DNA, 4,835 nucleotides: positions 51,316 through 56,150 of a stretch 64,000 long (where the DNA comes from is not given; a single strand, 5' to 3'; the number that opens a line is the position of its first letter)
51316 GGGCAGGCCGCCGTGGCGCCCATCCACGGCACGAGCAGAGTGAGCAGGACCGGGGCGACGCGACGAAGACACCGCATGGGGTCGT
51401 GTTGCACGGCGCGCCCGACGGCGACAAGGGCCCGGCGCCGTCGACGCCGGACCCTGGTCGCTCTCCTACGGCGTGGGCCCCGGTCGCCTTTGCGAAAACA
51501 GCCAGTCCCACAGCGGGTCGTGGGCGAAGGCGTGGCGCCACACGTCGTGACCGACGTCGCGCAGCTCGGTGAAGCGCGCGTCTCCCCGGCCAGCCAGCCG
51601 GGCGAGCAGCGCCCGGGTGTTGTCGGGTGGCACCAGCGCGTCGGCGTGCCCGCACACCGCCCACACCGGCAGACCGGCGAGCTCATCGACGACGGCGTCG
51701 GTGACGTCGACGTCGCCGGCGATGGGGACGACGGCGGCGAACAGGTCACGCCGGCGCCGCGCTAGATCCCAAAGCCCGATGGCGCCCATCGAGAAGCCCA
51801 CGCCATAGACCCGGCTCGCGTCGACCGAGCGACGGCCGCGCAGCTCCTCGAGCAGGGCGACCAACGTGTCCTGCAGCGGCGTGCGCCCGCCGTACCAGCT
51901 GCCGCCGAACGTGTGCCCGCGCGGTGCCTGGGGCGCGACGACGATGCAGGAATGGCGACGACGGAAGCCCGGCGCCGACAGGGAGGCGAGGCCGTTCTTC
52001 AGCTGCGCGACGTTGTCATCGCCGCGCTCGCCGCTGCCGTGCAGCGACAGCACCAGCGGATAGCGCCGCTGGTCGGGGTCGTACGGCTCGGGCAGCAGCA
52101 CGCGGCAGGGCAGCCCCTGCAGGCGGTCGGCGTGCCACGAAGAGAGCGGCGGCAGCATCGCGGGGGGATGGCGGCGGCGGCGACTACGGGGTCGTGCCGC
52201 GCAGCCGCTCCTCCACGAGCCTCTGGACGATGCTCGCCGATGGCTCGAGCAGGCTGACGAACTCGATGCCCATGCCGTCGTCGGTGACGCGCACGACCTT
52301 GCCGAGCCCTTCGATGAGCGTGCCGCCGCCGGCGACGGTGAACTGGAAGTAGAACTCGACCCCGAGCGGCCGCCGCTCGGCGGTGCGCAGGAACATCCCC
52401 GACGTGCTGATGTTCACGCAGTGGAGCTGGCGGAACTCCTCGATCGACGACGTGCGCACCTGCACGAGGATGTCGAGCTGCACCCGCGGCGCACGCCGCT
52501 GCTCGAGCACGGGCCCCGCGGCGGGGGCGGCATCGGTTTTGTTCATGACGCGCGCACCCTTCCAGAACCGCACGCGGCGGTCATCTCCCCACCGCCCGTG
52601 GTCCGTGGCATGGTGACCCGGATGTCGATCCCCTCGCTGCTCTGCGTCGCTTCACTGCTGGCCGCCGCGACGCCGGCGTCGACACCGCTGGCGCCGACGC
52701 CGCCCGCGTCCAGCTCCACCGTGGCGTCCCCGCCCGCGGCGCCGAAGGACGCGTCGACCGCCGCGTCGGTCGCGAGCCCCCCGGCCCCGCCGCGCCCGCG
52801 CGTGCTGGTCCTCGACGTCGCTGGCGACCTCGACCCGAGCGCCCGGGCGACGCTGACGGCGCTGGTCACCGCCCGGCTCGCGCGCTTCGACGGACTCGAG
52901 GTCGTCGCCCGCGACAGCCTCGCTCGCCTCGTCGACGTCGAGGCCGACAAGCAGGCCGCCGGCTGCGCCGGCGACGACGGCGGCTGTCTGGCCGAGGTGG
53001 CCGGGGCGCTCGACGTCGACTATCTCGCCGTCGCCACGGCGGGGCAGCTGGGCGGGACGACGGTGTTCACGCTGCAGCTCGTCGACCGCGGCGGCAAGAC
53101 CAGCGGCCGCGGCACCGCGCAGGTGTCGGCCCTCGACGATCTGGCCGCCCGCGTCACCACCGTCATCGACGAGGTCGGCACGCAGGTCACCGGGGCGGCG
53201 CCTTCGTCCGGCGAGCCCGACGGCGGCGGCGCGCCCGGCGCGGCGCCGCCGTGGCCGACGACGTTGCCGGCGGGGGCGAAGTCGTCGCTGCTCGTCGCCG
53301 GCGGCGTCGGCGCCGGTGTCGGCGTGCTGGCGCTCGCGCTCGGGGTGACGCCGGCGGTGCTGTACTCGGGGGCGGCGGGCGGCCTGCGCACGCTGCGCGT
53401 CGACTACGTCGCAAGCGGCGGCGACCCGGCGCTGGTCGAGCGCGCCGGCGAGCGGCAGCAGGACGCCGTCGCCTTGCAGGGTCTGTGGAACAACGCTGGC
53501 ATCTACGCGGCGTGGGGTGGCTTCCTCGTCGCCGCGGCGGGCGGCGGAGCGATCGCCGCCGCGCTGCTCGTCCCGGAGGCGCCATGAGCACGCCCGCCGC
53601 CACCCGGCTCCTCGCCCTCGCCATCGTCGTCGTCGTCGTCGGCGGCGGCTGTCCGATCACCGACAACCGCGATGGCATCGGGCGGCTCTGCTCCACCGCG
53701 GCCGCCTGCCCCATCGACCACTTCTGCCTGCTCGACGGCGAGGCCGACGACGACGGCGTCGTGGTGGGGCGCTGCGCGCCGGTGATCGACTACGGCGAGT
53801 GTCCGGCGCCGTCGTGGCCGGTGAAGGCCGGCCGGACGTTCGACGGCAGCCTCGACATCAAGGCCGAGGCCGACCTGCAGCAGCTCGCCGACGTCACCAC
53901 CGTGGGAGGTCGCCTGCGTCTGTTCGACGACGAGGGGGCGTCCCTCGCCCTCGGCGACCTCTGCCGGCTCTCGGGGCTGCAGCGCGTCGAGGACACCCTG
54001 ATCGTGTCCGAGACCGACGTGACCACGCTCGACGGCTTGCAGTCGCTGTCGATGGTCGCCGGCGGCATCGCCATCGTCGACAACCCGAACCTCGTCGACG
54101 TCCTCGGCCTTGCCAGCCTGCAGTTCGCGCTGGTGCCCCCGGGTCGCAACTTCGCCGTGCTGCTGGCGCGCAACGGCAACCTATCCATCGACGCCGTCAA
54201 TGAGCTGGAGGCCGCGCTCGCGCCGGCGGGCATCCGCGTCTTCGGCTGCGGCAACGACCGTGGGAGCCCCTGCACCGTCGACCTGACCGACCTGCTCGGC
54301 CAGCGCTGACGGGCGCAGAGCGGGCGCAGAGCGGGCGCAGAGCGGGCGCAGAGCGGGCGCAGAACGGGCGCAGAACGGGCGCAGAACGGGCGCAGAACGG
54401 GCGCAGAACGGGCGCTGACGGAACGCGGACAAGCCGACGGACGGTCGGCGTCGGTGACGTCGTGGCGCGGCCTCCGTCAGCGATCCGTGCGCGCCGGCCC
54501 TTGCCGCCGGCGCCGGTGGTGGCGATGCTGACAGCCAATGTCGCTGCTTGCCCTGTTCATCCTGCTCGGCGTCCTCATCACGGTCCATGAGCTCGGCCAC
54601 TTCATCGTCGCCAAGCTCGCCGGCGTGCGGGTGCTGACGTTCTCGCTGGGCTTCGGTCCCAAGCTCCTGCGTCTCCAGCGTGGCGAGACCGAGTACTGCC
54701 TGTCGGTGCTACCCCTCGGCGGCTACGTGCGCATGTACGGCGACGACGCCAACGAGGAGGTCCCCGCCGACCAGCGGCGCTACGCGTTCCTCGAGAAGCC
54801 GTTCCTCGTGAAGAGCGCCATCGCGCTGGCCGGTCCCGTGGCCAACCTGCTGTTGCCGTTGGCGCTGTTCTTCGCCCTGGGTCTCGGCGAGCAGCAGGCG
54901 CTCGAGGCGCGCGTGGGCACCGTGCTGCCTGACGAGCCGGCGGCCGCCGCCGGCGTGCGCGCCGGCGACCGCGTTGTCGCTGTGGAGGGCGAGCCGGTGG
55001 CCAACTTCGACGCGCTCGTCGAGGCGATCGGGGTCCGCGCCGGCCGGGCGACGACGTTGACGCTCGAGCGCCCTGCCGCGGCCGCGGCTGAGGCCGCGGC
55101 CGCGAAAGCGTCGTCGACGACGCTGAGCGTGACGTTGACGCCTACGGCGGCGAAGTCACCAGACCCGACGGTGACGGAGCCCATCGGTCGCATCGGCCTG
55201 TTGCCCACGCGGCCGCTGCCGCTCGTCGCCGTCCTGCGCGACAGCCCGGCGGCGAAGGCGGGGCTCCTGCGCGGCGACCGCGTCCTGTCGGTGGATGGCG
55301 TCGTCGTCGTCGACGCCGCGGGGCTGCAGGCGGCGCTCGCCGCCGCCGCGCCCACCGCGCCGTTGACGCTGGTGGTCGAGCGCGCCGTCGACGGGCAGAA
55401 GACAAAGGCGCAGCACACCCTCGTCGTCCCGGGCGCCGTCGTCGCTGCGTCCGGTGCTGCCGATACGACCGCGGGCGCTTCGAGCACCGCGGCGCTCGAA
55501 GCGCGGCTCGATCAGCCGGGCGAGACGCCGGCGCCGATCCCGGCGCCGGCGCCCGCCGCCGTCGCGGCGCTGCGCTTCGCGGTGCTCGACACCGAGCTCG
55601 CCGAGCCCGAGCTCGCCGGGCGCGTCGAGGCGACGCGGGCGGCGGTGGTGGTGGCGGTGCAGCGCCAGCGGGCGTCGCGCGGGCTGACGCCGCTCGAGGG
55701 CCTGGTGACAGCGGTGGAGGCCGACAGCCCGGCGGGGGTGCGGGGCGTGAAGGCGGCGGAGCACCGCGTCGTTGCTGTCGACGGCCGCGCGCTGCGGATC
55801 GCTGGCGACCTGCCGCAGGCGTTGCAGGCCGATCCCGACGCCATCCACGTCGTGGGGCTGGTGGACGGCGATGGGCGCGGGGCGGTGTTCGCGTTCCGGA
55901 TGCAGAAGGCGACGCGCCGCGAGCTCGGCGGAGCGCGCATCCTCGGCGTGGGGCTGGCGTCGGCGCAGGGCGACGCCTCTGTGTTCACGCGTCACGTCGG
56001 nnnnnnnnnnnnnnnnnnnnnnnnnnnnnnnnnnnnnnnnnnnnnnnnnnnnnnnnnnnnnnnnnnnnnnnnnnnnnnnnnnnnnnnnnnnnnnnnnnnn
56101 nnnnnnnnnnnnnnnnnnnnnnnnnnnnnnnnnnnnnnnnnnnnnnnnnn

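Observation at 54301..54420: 11-bp tandem repeat array flanked by a direct repeat, in the rseP upstream region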

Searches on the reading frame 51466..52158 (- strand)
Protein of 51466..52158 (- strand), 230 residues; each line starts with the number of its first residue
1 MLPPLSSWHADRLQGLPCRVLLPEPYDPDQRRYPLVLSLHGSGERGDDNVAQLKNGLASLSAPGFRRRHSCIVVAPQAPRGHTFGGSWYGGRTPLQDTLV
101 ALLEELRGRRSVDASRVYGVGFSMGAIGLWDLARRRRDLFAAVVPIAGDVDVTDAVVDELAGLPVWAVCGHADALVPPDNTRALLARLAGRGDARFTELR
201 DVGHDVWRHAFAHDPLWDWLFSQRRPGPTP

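Call 8: search_protein_families(library=pfam, proteins=[window:51466-52158:-], max_evalue=0.01)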
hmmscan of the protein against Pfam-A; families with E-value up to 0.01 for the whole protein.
window:51466-52158:- (230 aa): 4 families
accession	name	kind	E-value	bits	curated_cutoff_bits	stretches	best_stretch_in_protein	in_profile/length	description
PF00326.27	Peptidase_S9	-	3.2e-05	23.9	22.6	0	91-155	41-104/213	Prolyl oligopeptidase family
PF01738.24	DLH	-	5.9e-05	23.2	21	1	95-190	77-171/217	Dienelactone hydrolase family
PF00756.26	Esterase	-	0.00016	22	22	1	18-167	10-166/251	Putative esterase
PF12146.15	Hydrolase_4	-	0.00071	19.4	27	0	161-207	190-235/239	Serine aminopeptidase, S33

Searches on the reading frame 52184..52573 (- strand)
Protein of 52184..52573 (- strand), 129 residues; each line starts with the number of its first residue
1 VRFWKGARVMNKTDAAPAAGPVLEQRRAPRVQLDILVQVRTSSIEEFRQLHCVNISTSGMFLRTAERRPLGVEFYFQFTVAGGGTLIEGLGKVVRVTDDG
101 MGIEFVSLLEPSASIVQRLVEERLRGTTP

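Call 8: search_protein_families(library=pfam, proteins=[window:52184-52573:-], max_evalue=0.01)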
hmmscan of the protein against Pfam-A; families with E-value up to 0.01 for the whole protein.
window:52184-52573:- (129 aa): 1 family
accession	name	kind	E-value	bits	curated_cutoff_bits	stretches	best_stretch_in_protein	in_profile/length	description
PF07238.19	PilZ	-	2.6e-11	44.2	22.5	1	24-121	1-101/102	PilZ domain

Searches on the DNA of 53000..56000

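Call 7: search_rna_families(source=window, start=53000, end=56000, threshold=evalue, max_evalue=1)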
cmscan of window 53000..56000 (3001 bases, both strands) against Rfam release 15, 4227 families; matches with E-value up to 1: 2.
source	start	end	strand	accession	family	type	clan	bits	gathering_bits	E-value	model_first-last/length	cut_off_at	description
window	55077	55179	+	RF02932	Betaproteobacteria-1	Gene; sRNA;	-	25.1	49.4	0.053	1-120/120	no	Betaproteobacteria-1 RNA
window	53257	53314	+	RF01059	mir-598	Gene; miRNA;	-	21.1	69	0.46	1-80/80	no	mir-598 microRNA precursor family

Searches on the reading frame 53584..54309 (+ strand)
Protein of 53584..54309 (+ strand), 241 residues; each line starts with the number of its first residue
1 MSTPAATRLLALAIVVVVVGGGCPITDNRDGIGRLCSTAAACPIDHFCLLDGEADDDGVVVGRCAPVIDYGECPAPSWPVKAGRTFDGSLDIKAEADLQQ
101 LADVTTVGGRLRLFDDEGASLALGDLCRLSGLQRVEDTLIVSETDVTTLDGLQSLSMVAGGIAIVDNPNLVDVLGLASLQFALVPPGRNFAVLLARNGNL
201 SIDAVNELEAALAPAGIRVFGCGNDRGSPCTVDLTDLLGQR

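Call 8: search_protein_families(library=pfam, proteins=[window:53584-54306:+], max_evalue=0.01)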
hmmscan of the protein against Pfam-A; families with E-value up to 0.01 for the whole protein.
seq(241 aa): 0 families

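Call 14: find_encoding_contigs(protein=window:53584-54309:+, flank=3000, max_places=10)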
Protein window:53584-54309:+ (241 aa): 5 contigs read that carry it; 4 places shown.
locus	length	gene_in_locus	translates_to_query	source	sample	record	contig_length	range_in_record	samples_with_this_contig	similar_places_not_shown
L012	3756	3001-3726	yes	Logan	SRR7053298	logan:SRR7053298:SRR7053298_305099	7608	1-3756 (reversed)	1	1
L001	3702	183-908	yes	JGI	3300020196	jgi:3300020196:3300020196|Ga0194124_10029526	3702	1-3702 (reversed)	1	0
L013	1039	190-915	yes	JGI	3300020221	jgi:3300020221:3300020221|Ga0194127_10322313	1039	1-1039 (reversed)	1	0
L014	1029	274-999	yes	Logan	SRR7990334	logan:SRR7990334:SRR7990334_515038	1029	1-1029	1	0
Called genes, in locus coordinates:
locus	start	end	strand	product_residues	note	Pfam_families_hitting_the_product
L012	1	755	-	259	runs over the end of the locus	-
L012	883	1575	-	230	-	-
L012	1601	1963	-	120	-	PF07238:PilZ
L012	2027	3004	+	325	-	-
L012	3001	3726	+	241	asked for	-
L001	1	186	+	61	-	?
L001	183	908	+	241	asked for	-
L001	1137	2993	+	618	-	PF02163:Peptidase_M50, PF00595:PDZ (faint), PF14685:PDZ_Tricorn (faint), PF17820:PDZ_6, PF21558:Pept_S41_N_bact (faint), PF13180:PDZ_2 (weak), PF17820:PDZ_6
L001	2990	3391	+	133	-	-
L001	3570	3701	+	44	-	?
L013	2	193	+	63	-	?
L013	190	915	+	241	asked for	-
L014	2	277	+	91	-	?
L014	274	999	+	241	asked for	-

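Call 20: find_homologous_proteins(query=window:53584-54309:+, max_evalue=0.001)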
Query window:53584-54309:+ (241 aa): 6 proteins with E <= 0.001 among 4782 candidates.
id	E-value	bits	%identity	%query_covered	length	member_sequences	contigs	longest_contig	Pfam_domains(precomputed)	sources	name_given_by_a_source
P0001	2.0e-151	520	100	100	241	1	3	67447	-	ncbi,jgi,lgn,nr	ncbi:MAG: hypothetical protein FJ137_00900 [Deltaproteobacteria bacterium]|nr:hypothetical protein [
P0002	1.2e-85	305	62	97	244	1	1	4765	-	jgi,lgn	jgi:hypothetical protein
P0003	1.3e-63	233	55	92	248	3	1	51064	-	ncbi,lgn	-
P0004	6.4e-54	201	55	84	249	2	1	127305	-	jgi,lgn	jgi:hypothetical protein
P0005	9.0e-51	191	50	90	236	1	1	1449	-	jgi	jgi:hypothetical protein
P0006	4.1e-45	172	47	90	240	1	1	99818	-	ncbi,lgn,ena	-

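Call 21: find_encoding_contigs(protein=P0002, flank=4000, max_places=3)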
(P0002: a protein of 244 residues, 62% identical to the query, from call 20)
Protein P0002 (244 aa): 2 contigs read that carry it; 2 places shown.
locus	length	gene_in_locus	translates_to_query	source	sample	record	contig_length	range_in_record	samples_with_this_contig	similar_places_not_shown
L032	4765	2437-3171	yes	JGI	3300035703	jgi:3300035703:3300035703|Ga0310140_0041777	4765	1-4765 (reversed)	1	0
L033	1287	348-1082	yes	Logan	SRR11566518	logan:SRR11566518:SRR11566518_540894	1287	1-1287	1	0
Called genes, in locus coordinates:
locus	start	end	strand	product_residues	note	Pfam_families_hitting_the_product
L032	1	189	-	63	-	?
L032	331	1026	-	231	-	PF01738:DLH (weak)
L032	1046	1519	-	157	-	PF07238:PilZ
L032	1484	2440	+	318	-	-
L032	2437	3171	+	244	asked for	-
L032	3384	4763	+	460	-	?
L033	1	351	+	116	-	?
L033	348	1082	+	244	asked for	-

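Call 22: find_encoding_contigs(protein=P0003, flank=4000, max_places=3)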
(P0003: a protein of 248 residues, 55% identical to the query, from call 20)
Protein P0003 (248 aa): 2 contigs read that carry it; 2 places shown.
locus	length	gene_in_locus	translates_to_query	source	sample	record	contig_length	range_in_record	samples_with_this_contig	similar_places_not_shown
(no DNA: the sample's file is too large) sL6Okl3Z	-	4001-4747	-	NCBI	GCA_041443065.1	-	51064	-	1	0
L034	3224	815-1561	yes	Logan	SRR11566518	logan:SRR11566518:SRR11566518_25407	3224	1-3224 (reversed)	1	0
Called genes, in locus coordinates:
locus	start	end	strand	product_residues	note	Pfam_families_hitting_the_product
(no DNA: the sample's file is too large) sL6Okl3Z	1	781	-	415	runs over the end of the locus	-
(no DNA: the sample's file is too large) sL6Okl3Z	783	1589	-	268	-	-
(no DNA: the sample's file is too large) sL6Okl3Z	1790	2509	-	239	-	PF00326:Peptidase_S9 (faint)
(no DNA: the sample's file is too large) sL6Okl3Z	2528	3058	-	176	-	PF07238:PilZ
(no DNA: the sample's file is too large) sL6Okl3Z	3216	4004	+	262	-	-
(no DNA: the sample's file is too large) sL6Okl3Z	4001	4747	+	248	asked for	-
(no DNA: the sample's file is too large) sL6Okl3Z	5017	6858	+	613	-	PF02163:Peptidase_M50, PF13180:PDZ_2, PF14685:PDZ_Tricorn (faint), PF17820:PDZ_6, PF21558:Pept_S41_N_bact (faint), PF13180:PDZ_2, PF00595:PDZ, PF17820:PDZ_6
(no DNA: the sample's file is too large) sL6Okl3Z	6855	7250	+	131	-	-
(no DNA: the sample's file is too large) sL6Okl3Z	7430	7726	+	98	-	PF00166:Cpn10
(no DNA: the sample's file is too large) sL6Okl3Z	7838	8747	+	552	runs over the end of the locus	-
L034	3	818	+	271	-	?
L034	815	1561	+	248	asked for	-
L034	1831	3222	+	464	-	?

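Call 23: find_encoding_contigs(protein=P0004, flank=4000, max_places=3)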
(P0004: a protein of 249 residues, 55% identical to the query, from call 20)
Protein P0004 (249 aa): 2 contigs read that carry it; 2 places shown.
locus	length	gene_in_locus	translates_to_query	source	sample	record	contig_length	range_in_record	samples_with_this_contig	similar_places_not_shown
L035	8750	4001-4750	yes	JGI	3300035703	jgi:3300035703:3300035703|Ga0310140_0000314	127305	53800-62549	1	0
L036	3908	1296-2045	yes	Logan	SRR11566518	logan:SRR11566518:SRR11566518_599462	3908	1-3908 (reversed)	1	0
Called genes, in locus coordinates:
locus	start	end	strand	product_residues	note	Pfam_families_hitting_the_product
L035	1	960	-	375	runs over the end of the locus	PF00590:TP_methylase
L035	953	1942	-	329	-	-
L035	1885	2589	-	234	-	-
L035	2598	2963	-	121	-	PF07238:PilZ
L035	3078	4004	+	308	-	-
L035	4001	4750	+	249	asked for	-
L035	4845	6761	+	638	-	PF02163:Peptidase_M50, PF00595:PDZ (weak), PF13180:PDZ_2, PF14685:PDZ_Tricorn (faint), PF17820:PDZ_6, PF21558:Pept_S41_N_bact (faint), PF13180:PDZ_2 (weak), PF17820:PDZ_6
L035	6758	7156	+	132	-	-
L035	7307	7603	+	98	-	PF00166:Cpn10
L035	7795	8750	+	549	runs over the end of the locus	-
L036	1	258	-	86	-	?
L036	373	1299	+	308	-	-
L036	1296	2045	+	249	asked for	-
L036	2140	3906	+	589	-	?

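Call 24: find_encoding_contigs(protein=P0006, flank=4000, max_places=3)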
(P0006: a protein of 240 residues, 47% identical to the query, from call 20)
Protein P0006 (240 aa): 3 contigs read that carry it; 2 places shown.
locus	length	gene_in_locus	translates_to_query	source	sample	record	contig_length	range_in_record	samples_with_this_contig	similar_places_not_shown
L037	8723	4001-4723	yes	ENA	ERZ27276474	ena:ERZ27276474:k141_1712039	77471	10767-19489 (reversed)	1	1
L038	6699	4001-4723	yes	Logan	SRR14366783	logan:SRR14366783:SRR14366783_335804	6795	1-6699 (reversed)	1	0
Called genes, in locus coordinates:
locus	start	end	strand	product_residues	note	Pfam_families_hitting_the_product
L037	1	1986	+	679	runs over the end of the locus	PF13231:PMT_2 (weak)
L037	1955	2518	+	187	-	-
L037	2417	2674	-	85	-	PF00825:Ribonuclease_P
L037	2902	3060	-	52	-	PF00468:Ribosomal_L34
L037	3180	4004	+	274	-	-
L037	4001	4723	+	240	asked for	-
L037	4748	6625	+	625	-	PF02163:Peptidase_M50, PF00595:PDZ (faint), PF13180:PDZ_2, PF17820:PDZ_6, PF21558:Pept_S41_N_bact (faint), PF13180:PDZ_2 (weak), PF17820:PDZ_6 (weak)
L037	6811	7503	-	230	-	PF01219:DAGK_prokar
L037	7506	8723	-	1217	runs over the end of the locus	PF01979:Amidohydro_1, PF07969:Amidohydro_3, PF00932:LTD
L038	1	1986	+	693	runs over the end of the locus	?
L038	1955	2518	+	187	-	-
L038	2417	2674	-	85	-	PF00825:Ribonuclease_P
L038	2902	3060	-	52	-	PF00468:Ribosomal_L34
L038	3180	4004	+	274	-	-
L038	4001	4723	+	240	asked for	-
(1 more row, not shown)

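Call 71: search_protein_families(library=ncbifam, proteins=[window:53584-54309:+], max_evalue=0.01)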
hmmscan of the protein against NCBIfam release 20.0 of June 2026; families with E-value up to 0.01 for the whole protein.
window:53584-54309:+ (241 aa): 0 families
